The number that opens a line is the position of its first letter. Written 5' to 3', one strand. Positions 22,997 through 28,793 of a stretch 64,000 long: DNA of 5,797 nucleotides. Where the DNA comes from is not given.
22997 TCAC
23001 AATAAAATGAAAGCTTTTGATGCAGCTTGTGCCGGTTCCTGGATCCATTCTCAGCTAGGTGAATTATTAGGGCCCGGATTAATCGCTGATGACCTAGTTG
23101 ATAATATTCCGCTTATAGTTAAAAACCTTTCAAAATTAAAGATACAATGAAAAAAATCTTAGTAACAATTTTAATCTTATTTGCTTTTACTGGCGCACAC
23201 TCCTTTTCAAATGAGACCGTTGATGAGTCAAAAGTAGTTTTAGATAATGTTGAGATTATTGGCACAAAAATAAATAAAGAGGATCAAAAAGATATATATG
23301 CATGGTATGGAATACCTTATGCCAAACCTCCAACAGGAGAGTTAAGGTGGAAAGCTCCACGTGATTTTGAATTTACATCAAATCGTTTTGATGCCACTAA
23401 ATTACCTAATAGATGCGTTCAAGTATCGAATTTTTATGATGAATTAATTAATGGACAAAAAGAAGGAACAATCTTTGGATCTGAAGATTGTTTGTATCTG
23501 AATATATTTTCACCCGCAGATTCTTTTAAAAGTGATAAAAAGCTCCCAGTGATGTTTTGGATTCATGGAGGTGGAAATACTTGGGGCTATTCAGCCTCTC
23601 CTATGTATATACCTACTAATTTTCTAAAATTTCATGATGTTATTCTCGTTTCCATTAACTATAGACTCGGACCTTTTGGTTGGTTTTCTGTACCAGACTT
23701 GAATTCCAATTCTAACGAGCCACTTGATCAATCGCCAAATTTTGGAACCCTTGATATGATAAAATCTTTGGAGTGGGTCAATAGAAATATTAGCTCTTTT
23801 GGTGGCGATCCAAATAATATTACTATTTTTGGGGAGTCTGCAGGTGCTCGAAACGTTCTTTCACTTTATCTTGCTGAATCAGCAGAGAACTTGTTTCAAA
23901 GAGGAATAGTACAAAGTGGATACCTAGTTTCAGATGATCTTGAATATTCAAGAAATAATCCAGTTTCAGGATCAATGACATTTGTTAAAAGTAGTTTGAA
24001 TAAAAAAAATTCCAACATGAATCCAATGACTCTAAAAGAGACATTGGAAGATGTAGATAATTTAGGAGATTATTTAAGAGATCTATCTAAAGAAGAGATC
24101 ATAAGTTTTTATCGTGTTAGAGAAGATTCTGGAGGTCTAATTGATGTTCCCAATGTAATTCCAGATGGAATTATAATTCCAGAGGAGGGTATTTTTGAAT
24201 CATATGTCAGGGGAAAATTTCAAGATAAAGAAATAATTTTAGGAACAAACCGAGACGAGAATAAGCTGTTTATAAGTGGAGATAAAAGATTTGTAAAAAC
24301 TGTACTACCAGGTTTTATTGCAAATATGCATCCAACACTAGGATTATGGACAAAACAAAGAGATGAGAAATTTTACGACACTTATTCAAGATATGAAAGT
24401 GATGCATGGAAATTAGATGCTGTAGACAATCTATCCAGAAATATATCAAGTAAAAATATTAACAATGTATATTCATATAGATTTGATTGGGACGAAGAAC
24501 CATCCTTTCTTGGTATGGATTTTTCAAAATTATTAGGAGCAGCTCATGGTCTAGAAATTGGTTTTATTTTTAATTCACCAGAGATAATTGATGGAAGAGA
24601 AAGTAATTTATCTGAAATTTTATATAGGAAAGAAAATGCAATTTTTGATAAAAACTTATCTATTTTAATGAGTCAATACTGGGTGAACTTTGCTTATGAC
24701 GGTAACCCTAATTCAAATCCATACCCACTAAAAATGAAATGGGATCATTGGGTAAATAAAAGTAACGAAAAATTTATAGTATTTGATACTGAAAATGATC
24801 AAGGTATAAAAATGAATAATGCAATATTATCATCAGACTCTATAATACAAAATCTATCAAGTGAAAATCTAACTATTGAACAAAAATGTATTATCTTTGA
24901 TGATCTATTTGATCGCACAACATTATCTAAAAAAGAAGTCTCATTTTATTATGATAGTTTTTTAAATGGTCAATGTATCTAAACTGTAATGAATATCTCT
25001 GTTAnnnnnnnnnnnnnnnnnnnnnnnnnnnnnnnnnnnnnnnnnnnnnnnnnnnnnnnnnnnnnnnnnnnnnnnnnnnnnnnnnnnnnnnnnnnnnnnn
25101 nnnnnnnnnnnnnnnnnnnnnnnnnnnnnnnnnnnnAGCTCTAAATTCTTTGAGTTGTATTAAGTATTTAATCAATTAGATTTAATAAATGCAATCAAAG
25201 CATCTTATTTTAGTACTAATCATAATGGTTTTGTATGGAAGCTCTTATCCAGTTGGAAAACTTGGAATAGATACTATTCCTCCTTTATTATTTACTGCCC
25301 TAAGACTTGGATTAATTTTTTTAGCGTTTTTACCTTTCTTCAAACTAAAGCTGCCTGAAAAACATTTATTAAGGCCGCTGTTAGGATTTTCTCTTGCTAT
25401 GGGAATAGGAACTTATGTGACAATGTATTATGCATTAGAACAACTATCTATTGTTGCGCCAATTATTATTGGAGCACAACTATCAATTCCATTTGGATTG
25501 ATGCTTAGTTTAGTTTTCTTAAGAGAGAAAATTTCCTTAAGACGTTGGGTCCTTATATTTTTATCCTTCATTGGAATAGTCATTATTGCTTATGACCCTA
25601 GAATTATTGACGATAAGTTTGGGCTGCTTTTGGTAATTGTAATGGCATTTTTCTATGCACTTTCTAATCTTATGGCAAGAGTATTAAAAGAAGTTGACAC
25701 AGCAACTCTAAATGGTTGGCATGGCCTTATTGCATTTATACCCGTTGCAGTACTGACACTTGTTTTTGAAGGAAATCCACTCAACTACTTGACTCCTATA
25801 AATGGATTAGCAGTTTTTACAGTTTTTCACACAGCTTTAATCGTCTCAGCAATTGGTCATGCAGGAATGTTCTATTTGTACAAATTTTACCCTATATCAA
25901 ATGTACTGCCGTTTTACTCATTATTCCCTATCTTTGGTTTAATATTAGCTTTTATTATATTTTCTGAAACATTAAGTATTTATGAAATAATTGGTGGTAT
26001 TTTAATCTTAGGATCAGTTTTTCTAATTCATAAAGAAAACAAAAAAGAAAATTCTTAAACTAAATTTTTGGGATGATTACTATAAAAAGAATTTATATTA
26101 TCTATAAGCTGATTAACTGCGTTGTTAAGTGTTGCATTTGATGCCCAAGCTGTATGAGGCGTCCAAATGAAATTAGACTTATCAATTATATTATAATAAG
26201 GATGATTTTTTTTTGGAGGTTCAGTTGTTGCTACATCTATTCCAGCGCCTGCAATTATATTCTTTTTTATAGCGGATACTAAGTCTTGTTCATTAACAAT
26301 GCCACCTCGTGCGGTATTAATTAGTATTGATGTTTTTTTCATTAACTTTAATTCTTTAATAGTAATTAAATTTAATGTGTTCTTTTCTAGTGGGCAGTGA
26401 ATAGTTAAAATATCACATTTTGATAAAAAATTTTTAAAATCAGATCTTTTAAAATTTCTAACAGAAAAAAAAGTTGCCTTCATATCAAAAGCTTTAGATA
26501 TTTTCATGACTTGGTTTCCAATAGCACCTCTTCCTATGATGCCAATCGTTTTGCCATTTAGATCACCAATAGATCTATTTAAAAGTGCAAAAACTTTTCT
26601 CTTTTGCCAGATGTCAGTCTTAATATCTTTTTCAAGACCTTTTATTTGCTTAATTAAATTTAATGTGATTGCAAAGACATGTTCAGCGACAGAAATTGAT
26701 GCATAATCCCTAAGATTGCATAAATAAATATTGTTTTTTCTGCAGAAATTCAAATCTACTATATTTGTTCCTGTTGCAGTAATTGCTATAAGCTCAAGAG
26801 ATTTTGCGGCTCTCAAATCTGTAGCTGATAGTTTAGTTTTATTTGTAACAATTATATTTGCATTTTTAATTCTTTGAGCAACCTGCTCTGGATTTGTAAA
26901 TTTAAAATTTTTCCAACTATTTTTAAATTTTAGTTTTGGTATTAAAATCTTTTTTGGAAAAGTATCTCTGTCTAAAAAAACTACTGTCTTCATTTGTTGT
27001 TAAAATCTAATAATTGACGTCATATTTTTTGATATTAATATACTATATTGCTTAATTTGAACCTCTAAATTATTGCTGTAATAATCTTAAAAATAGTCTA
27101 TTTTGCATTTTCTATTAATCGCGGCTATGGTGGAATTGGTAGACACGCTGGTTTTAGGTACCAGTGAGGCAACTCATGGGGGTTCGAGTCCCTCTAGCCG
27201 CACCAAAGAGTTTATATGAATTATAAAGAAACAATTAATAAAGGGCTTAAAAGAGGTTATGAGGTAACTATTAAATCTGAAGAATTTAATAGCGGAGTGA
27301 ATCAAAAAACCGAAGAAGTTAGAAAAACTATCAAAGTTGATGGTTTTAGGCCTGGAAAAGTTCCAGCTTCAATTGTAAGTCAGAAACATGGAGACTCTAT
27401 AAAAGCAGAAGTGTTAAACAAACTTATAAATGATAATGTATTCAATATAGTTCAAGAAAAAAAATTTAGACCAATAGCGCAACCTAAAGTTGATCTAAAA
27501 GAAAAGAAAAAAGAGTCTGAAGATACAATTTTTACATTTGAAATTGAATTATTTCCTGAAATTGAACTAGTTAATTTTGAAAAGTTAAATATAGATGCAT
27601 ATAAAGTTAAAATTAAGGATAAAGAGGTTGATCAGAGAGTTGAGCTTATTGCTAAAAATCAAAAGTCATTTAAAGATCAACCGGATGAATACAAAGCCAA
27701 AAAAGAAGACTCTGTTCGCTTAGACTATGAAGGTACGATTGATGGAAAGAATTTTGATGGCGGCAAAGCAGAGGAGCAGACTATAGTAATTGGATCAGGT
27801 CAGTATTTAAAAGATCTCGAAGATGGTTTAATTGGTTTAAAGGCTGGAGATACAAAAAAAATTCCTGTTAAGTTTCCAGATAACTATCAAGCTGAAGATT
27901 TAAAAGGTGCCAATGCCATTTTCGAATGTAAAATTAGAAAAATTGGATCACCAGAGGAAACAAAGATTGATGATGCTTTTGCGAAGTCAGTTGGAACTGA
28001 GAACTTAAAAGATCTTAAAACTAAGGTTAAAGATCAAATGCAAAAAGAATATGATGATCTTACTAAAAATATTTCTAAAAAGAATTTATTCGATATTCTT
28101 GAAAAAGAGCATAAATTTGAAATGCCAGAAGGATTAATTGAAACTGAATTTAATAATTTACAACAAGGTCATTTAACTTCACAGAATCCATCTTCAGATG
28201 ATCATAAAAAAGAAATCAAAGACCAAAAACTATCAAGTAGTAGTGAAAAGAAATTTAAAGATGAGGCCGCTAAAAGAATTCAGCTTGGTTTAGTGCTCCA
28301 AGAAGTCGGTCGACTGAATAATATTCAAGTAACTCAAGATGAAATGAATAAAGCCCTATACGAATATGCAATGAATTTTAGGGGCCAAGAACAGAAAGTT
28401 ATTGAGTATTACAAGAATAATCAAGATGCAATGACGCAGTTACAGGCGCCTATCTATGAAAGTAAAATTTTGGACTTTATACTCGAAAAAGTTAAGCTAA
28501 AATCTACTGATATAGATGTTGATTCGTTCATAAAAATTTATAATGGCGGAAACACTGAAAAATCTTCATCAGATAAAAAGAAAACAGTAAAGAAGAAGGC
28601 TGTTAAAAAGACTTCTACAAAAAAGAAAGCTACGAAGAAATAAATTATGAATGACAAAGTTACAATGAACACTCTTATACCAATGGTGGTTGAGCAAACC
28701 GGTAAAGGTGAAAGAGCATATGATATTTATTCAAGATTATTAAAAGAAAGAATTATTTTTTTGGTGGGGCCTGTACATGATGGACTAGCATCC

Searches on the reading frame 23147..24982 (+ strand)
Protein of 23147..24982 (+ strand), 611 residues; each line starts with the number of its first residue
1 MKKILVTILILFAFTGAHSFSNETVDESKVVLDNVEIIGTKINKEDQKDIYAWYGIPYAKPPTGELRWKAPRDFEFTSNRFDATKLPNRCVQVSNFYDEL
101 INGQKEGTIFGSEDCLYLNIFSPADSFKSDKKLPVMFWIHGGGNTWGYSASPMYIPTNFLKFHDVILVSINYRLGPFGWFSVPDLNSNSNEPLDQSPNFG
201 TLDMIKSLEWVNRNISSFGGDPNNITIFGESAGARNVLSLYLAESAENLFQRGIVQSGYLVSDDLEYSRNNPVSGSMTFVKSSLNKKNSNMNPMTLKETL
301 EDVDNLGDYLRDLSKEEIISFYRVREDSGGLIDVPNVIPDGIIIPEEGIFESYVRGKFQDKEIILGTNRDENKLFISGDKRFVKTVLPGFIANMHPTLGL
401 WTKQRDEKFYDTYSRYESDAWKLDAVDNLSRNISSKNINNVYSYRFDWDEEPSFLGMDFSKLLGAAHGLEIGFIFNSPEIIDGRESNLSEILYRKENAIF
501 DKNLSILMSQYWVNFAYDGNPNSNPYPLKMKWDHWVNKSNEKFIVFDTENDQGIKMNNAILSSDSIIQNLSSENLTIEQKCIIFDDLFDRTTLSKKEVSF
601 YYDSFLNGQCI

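Call 73: search_protein_families(library=pfam, proteins=[window:23147-24982:+], max_evalue=0.00001)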
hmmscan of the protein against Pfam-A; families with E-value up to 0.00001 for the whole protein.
window:23147-24982:+ (611 aa): 3 families
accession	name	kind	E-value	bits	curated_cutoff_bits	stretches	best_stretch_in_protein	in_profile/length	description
PF00135.34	COesterase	-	2.9e-91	307.4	27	2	29-378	4-323/515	Carboxylesterase family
PF20434.5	BD-FAE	-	1.6e-08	34.7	26.8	0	128-174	8-57/215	BD-FAE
PF07859.19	Abhydrolase_3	-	2.6e-08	34.3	25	0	203-245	51-93/210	alpha/beta hydrolase fold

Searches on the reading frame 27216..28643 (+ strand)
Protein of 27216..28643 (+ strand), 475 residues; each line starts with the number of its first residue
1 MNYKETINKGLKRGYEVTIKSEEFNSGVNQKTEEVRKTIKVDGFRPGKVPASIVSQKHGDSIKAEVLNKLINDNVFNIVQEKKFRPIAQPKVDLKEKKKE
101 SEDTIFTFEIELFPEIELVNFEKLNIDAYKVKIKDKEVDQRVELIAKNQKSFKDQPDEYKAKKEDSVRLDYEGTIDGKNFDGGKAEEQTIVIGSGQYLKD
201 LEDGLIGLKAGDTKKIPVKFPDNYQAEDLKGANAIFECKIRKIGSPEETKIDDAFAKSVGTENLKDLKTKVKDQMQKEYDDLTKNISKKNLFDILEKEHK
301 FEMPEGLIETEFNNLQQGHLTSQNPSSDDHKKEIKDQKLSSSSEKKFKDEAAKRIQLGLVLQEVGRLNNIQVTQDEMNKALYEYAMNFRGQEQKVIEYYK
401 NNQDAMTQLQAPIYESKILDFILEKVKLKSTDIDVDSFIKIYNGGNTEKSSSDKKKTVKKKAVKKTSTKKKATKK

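Call 73: search_protein_families(library=pfam, proteins=[window:27216-28643:+], max_evalue=0.00001)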
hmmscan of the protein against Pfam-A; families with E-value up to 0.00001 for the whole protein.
window:27216-28643:+ (475 aa): 3 families
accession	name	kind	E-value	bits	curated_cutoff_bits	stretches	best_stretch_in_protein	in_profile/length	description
PF05697.18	Trigger_N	-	1.8e-36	126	22.2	1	1-143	1-142/144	Bacterial trigger factor protein (TF)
PF05698.19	Trigger_C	-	2.8e-29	102.7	22.7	1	264-424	2-162/162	Bacterial trigger factor protein (TF) C-terminus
PF00254.34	FKBP_C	-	1.9e-16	60.6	21.1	1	160-239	4-92/94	FKBP-type peptidyl-prolyl cis-trans isomerase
